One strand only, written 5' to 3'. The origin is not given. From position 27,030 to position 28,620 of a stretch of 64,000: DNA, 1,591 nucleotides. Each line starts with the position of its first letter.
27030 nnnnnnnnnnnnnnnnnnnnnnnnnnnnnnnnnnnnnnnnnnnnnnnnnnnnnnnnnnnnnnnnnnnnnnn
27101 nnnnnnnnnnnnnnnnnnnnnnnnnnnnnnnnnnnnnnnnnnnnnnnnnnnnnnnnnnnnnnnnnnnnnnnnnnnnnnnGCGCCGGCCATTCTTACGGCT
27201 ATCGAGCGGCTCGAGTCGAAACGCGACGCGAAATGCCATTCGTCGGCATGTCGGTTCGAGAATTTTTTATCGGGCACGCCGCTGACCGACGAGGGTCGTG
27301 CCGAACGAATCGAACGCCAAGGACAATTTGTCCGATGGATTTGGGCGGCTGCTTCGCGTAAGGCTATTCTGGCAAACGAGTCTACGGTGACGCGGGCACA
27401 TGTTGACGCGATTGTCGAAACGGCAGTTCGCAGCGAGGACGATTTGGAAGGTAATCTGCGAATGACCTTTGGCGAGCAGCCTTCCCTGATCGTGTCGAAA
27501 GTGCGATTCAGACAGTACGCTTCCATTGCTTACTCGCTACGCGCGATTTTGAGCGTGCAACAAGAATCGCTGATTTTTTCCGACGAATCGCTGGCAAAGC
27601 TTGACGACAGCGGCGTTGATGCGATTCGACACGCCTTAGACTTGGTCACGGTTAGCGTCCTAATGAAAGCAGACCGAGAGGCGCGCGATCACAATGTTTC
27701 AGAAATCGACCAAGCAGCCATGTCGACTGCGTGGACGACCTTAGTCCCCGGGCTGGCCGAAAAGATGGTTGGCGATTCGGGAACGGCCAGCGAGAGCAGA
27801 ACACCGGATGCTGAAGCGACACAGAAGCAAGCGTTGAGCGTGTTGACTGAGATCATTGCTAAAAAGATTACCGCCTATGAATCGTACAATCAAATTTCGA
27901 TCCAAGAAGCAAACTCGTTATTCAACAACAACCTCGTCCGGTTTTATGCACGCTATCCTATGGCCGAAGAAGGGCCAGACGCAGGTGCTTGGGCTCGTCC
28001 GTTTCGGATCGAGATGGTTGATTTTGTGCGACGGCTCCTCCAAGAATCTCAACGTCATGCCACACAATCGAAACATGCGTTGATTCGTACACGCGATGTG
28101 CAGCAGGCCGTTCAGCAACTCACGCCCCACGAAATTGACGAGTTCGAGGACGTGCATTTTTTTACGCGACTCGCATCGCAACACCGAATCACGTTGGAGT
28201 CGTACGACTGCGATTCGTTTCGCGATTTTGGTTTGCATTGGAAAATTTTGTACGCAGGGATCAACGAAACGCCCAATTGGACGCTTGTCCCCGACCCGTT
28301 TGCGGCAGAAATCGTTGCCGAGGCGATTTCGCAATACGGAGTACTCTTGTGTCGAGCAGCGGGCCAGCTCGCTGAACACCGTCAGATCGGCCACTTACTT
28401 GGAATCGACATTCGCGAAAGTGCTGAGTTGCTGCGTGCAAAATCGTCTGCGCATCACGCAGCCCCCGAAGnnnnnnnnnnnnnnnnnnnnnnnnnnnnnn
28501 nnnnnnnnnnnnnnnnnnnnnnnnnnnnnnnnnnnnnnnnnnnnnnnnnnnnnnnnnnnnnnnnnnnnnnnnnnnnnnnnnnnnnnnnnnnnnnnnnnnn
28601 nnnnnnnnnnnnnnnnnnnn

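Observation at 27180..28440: Four tandem histone-fold-like repeats (doublet of doublets) inside an exported FG-GAP/ASPIC-UnbV protein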

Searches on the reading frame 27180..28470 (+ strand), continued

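Call 35: find_related_loci(query=A2, collection=genome_contigs, flank=6000)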
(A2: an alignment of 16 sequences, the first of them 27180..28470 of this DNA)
Query A2 (430 aa) in genome_contigs; peptide patterns used: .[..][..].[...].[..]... (x = any residue, [..] = any of these).
134 stretches matched a pattern; 119 encode a relative of the query (tblastn E <= 1e-3); the best 80 are kept; 80 distinct loci.
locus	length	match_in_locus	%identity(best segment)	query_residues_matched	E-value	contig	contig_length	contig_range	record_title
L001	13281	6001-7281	43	4-430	5e-106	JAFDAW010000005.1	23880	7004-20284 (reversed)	MAG: Deltaproteobacteria bacterium isolate AB_69_Bin_122 AB_69_Bin_122_scaffold_1957, whole genome shotgun sequence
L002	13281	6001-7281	44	4-430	7e-103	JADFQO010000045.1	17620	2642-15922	MAG: Myxococcales bacterium isolate B7T1B8 B7T1B8_NODE5539, whole genome shotgun sequence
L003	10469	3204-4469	43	4-430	2e-99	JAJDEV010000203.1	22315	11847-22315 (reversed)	MAG: Planctomycetota bacterium isolate OFTM281 OFTM281_202, whole genome shotgun sequence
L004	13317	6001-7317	40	1-429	6e-97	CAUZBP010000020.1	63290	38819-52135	MAG: Planctomycetota bacterium isolate CB27_Tmax.62 genome assembly, contig: Ga0310121_10000211, whole genome shotgun se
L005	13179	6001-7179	44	4-398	3e-96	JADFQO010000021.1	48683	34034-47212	MAG: Myxococcales bacterium isolate B7T1B8 B7T1B8_NODE937, whole genome shotgun sequence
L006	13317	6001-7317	40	1-429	2e-95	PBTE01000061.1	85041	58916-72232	MAG: Planctomycetaceae bacterium isolate NP69 MHASMcontig_581346, whole genome shotgun sequence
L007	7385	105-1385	43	4-430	4e-95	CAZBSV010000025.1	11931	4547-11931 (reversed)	MAG TPA_asm: uncultured Spirochaetales bacterium isolate binchicken_co165_169 genome assembly, contig: k141_2501056, who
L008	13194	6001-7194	43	3-402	3e-94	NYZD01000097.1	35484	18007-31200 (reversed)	MAG: Planctomycetaceae bacterium isolate ARS64 MHASMcontig_426723, whole genome shotgun sequence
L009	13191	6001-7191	41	1-399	3e-93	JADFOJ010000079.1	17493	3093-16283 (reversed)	MAG: Planctomycetota bacterium isolate B68T1L10 B68T1L10_NODE4652, whole genome shotgun sequence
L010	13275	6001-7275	42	4-430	2e-91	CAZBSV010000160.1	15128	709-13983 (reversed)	MAG TPA_asm: uncultured Spirochaetales bacterium isolate binchicken_co165_169 genome assembly, contig: k141_2667603, who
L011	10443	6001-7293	39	1-429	3e-90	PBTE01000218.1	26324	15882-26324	MAG: Planctomycetaceae bacterium isolate NP69 MHASMcontig_636280, whole genome shotgun sequence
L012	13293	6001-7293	39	1-429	4e-90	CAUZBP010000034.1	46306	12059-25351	MAG: Planctomycetota bacterium isolate CB27_Tmax.62 genome assembly, contig: Ga0310121_10000425, whole genome shotgun se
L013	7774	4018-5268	41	1-429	1e-89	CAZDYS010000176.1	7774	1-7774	MAG TPA_asm: uncultured Planctomycetaceae bacterium isolate SRP135972_co2_136 genome assembly, contig: NODE_13270_length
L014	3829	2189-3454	38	4-426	2e-89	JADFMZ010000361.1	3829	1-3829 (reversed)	MAG: Planctomycetota bacterium isolate B5T3L8 B5T3L8_NODE12333, whole genome shotgun sequence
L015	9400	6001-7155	41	4-395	9e-88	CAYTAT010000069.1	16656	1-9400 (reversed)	MAG TPA_asm: uncultured Spirochaetaceae bacterium isolate SRP308112_co1_388 genome assembly, contig: NODE_5776_length_16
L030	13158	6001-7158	35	4-404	1e-75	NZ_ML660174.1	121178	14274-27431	Aliikangiella coralliicola strain M105 Scaffold15, whole genome shotgun sequence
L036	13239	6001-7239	35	4-426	5e-74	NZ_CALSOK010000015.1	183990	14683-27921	MAG: uncultured Paraglaciecola sp. isolate AC_MB354 contig_30412_AC_MB354, whole genome shotgun sequence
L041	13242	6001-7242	34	4-428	1e-73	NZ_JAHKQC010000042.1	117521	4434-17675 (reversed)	Pseudoalteromonas sp. C2R02 C2R02_C2R02_contig_28, whole genome shotgun sequence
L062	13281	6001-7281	39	3-430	6e-92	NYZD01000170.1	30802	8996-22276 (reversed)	MAG: Planctomycetaceae bacterium isolate ARS64 MHASMcontig_453665, whole genome shotgun sequence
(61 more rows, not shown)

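Call 39: search_protein_families(library=pfam, proteins=[L030:9051-11330:+, L036:12055-12690:-, L030:477-5654:+, L041:2977-3486:-, L001:10850-12244:+], max_evalue=0.001)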
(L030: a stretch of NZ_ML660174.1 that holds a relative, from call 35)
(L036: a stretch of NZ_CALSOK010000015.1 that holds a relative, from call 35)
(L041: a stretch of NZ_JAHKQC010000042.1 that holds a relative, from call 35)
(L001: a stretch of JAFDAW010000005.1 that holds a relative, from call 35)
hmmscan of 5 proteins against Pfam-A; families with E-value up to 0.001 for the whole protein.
L030:9051-11330:+ (760 aa): 4 families
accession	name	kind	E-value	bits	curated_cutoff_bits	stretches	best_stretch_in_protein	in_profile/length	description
PF03190.21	Thioredox_DsbH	-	1.5e-52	178.3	27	1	64-216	2-160/163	Protein of unknown function, DUF255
PF11412.14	DsbD_N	-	1.4e-08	35.2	25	1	659-755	16-112/119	Thiol:disulfide interchange protein DsbD, N-terminal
PF13899.12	Thioredoxin_7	-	2.1e-05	25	27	1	83-143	1-61/83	Thioredoxin-like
PF13098.12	Thioredoxin_2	-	0.00075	20.3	27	0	95-193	1-104/104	Thioredoxin-like domain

L036:12055-12690:- (211 aa): 1 family
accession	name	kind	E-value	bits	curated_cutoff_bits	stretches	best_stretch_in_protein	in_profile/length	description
PF13884.11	Peptidase_S74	-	5.5e-12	46.2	22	1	107-156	1-51/58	Chaperone of endosialidase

L030:477-5654:+ (1726 aa): 6 families
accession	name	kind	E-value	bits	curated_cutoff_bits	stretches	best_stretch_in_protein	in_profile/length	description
PF17963.7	Big_9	-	3.5e-17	63.5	23.6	3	556-648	1-83/89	Bacterial Ig domain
PF05345.18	He_PIG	-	5.8e-16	59.2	24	2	759-848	1-95/96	Putative Ig domain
PF19078.6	Big_12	-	3.9e-11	43.5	27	2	135-220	3-92/102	Bacterial Ig-like domain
PF17892.7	Cadherin_5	-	3.3e-08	33.7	26.5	1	556-643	2-89/98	Cadherin-like domain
PF01389.23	OmpA_membrane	-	8.1e-06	26.1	21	1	1572-1683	5-112/180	OmpA-like transmembrane domain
PF17803.7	Cadherin_4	-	2.5e-05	25.1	25.1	1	552-614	7-68/71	Bacterial cadherin-like domain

L041:2977-3486:- (169 aa): 0 families

L001:10850-12244:+ (465 aa): 1 family
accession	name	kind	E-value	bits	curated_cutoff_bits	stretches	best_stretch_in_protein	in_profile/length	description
PF07589.16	PEP-CTERM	-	0.00077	19.9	20.7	1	440-463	2-23/24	PEP-CTERM motif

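Call 48: search_solved_structures(query=A4, max_evalue=10, show_alignments=2)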
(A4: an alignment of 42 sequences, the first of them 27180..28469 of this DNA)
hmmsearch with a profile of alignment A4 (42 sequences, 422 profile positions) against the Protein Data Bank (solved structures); distinct sequences matched with E-value up to 10: 40.
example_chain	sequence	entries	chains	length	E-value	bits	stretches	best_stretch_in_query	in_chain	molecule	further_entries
8grq_D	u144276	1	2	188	0.0073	18.6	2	259-311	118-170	H2B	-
7dlx_A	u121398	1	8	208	0.019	17.2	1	261-311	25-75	Histone H2B,Histone H2A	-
6a7u_A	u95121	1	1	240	0.04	16.2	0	261-311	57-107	Histone H2B type 2-E,Histone H2A-Bbd type 2/3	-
6k00_D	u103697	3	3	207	0.082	15.1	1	259-311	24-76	Histone H2B 1,Histone H2A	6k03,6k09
1f1e_A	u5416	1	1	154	0.14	14.3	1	258-309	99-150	HISTONE FOLD PROTEIN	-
6w4l_A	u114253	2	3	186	0.16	14.2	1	260-311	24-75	Histone H2B 1.1,Histone H2A type 1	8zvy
7wlr_D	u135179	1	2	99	0.25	13.5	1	259-311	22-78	Histone H2B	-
2jss_A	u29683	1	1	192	0.27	13.4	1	260-311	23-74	Chimera of Histone H2B.1 and Histone H2A.Z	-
4m6b_A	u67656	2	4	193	0.27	13.4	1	260-311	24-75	Chimera protein of Histone H2B.1 and Histone H2A.Z | Histone H2B.1,Histone H2A.Z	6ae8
7ybf_A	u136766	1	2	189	0.28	13.4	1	260-311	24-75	Histone H2B-alpha,Histone H2A-beta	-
7wlp_A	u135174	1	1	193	0.34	13.1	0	261-311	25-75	Histone H2B type 1-O,Histone H2A type 1-D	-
5vey_A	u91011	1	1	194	0.35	13.1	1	261-311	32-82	Histone H2B type 1-J,Histone H2A type 1-B/E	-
4g91_B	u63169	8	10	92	0.36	13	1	250-304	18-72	Transcription factor HapC (Eurofung) | CCAAT-binding factor complex subunit HapC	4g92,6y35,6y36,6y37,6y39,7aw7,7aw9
7vcl_A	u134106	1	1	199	0.37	13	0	261-311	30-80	histone H2A-H2B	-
7c9o_B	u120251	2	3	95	0.42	12.8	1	242-305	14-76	Nuclear transcription factor Y subunit B-11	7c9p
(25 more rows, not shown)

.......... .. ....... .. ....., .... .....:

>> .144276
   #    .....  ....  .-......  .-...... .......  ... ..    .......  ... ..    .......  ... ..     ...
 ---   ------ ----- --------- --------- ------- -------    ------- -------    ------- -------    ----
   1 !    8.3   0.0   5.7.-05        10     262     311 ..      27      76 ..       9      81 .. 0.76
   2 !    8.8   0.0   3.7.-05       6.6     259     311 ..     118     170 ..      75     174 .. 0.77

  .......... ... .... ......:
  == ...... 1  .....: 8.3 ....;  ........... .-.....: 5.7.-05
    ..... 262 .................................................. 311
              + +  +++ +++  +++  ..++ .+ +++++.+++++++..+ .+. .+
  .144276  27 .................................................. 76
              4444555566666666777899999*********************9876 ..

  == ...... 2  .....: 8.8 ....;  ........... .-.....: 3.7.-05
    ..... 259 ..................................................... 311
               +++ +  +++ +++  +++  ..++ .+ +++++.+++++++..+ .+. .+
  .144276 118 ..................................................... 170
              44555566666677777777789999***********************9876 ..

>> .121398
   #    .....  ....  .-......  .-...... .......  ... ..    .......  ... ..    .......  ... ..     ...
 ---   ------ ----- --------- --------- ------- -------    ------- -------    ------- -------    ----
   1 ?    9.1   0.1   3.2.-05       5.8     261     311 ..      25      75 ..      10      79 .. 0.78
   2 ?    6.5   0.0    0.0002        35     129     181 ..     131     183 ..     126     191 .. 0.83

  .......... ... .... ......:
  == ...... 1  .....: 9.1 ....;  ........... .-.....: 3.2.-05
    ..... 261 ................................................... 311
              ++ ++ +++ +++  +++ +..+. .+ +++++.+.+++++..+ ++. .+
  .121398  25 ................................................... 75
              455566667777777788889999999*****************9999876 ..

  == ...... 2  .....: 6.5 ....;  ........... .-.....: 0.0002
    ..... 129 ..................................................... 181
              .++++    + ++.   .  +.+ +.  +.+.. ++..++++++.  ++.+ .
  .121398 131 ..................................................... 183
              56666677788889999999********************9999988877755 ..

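Call 49: search_protein_families(library=pfam, alignment_id=A4, max_evalue=10)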
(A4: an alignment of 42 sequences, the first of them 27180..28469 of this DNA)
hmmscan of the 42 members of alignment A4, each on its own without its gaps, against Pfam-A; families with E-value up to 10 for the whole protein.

A. member 1, window:27180-28469:+ (430 aa): 2 families
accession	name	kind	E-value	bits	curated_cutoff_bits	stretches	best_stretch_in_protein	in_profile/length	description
PF20436.4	LonB_AAA-LID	-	0.011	16.2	22.4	1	284-313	32-61/65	Archaeal LonB, AAA+ ATPase LID domain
PF00808.29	CBFD_NFYB_HMF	-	0.47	11.2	21.4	1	279-311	33-65/65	Histone-like transcription factor (CBF/NF-Y) and archaeal histone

B. families by the number of members that match (of 42 scanned): 37 families (the first 25 are shown)
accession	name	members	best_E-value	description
PF22703.2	Cdc6_lid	13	0.00014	Cdc6 AAA+ ATPase-type lid domain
PF00808.29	CBFD_NFYB_HMF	13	0.0014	Histone-like transcription factor (CBF/NF-Y) and archaeal histone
PF20436.4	LonB_AAA-LID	8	0.0044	Archaeal LonB, AAA+ ATPase LID domain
PF17856.7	TIP49_C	3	0.0063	TIP49 AAA-lid domain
PF20422.3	DHR-2_Lobe_B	2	0.00048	DHR-2, Lobe B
PF24262.1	DUF7463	1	0.00057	Family of unknown function (DUF7463)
PF19771.4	DUF6257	1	0.0017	Family of unknown function (DUF6257)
PF06621.17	SIM_C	1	0.0067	Single-minded protein C-terminus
PF00125.30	Histone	1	0.0074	Core histone H2A/H2B/H3/H4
PF02269.22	TFIID-18kDa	1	0.012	Transcription initiation factor IID, 18kD subunit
PF01369.25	Sec7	1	0.023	Sec7 domain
PF01996.21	F420_ligase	1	0.033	F420-0:Gamma-glutamyl ligase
PF02237.23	BPL_C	1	0.043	Biotin protein ligase C terminal domain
PF12313.13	NPR1_like_C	1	0.057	NPR1/NIM1 like defence protein C terminal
PF04669.19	PBDC1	1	0.068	PBDC1 protein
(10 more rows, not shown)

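Call 66: find_encoding_contigs(protein=P0001, flank=8000, max_places=3)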
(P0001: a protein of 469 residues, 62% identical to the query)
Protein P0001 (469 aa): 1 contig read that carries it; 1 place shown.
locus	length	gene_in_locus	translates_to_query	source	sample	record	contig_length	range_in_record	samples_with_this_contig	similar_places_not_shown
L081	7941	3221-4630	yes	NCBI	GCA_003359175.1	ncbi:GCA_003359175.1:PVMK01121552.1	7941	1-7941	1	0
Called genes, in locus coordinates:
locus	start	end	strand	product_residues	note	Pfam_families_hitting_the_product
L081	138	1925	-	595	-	-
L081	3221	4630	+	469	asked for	-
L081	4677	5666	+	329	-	PF01839:FG-GAP (faint), PF13517:FG-GAP_3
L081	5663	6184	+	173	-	PF07593:UnbV_ASPIC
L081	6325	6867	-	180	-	PF08714:Fae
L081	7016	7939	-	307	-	?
